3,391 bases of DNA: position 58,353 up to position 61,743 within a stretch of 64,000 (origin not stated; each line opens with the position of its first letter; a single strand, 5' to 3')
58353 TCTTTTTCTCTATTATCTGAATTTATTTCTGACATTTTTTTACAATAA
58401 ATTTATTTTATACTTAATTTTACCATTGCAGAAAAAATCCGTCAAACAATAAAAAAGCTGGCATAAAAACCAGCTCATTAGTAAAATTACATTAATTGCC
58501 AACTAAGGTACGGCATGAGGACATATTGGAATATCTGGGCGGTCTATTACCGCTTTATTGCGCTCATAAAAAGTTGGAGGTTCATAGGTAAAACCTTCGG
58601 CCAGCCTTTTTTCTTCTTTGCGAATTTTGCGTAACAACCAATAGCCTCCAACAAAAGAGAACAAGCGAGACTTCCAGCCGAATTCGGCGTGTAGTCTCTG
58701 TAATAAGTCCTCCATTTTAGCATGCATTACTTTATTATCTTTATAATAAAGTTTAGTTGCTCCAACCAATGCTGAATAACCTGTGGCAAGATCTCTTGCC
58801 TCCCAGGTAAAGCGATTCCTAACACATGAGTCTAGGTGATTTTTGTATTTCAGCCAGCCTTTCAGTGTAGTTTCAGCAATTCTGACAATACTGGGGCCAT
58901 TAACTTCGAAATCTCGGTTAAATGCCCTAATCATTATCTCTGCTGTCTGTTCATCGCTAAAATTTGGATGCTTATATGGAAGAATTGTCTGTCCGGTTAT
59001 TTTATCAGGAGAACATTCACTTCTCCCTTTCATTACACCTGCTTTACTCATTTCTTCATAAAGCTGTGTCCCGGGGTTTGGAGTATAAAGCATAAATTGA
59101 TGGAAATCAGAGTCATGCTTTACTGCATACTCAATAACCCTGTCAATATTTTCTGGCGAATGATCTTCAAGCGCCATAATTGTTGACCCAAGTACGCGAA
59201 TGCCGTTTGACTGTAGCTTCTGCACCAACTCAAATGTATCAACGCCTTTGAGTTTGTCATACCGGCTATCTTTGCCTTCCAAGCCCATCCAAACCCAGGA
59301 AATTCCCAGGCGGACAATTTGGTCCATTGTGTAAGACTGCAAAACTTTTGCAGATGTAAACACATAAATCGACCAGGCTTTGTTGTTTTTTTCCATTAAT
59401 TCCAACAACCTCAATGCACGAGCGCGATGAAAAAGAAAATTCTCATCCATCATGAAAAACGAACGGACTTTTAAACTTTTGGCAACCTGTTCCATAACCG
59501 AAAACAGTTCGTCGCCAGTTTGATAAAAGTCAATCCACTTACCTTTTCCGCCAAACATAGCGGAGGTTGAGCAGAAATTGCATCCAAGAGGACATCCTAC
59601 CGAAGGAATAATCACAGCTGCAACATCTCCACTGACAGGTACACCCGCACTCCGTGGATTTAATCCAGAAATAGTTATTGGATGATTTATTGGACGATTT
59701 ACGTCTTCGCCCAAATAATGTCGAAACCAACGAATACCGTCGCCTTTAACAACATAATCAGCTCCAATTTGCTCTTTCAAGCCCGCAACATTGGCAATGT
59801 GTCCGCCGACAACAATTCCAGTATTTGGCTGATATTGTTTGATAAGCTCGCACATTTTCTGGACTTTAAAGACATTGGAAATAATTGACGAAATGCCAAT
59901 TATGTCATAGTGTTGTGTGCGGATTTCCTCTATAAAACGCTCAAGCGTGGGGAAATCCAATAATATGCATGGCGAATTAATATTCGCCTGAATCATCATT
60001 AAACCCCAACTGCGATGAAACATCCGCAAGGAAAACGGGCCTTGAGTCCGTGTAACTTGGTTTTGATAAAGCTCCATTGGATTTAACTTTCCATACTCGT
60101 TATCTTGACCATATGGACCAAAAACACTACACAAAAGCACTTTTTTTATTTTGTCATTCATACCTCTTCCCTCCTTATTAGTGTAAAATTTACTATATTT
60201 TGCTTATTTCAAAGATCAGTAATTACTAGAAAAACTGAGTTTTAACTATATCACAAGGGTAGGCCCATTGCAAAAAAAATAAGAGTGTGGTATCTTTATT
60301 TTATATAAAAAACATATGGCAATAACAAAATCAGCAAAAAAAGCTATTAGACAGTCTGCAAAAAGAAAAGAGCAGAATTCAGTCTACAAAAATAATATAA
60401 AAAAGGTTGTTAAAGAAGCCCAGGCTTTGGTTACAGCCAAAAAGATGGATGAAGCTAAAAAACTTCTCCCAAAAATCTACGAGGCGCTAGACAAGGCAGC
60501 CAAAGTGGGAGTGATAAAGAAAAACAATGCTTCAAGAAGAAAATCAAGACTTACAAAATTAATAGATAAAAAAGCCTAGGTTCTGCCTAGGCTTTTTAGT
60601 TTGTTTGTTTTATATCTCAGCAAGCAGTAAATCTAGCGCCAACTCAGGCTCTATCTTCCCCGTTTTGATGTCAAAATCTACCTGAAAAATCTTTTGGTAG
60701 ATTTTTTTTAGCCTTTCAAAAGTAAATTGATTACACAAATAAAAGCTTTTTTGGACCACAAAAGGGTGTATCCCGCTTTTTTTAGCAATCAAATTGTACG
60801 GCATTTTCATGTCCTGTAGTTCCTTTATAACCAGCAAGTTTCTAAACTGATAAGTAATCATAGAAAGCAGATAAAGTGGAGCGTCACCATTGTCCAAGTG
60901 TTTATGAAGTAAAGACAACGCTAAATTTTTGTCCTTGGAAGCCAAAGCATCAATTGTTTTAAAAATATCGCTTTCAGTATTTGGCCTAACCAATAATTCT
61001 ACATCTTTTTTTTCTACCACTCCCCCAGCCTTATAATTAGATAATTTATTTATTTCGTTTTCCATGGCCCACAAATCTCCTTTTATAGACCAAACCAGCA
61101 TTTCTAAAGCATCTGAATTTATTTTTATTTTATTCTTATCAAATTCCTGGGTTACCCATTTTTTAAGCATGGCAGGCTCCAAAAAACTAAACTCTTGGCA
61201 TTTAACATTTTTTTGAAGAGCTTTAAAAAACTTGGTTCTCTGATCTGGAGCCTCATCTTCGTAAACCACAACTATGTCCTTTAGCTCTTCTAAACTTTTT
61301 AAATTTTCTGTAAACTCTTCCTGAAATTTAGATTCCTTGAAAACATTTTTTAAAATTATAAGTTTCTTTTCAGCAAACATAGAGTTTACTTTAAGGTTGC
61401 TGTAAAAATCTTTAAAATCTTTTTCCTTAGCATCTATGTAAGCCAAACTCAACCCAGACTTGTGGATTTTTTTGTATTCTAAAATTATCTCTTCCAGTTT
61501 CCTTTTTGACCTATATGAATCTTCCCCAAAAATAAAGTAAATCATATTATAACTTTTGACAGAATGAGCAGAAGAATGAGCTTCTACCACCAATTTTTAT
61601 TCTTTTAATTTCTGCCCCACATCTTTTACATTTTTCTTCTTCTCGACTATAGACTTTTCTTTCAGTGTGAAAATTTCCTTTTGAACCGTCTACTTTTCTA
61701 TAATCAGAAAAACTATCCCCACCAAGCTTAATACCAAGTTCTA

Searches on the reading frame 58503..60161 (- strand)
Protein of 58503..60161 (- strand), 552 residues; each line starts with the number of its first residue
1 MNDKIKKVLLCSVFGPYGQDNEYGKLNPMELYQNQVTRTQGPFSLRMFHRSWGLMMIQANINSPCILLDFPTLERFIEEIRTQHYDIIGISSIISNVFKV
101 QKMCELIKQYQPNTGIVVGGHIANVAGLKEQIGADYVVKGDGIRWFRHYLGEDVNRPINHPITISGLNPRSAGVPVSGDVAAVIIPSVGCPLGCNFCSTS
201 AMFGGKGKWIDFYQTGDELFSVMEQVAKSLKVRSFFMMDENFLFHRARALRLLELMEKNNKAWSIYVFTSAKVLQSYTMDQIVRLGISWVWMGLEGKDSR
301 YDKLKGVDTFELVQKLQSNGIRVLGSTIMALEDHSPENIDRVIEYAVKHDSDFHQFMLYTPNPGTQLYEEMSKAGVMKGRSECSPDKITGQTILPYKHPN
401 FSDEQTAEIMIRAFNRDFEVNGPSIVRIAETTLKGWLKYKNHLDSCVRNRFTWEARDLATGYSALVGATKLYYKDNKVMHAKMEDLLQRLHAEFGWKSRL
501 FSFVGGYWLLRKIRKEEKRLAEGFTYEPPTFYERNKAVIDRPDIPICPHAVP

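Call 45: search_protein_families(library=pfam, proteins=[window:58503-60161:-], max_evalue=0.001)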
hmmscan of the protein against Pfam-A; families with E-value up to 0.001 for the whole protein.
window:58503-60161:- (552 aa): 2 families
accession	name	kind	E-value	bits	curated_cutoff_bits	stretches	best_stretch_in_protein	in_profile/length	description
PF02310.24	B12-binding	-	1.5e-12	47.9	32.1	1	66-142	32-113/121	B12 binding domain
PF04055.27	Radical_SAM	-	3.9e-10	40.6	29.5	1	184-345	1-165/166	Radical SAM superfamily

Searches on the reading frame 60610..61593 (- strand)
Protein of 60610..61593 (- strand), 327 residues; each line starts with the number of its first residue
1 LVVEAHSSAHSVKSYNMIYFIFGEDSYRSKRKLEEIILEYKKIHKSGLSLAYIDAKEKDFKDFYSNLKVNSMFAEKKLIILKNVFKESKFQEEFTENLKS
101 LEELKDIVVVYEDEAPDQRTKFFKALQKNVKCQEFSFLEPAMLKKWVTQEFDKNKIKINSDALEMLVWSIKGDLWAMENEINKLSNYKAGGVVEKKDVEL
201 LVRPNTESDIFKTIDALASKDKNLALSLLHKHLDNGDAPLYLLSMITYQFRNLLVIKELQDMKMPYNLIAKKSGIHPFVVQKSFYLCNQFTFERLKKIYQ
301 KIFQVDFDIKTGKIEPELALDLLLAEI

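Call 45: search_protein_families(library=pfam, proteins=[window:60610-61593:-], max_evalue=0.001)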
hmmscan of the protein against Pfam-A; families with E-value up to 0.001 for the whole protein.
window:60610-61593:- (327 aa): 2 families
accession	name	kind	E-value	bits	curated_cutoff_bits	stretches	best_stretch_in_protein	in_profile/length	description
PF21694.2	DNA_pol3_delta_C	-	5.2e-29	101.1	27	1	207-326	1-120/121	DNA polymerase III delta subunit, C-terminal domain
PF06144.19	DNA_pol3_delta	-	4.4e-09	36.8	21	1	19-132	1-120/124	DNA polymerase III, delta subunit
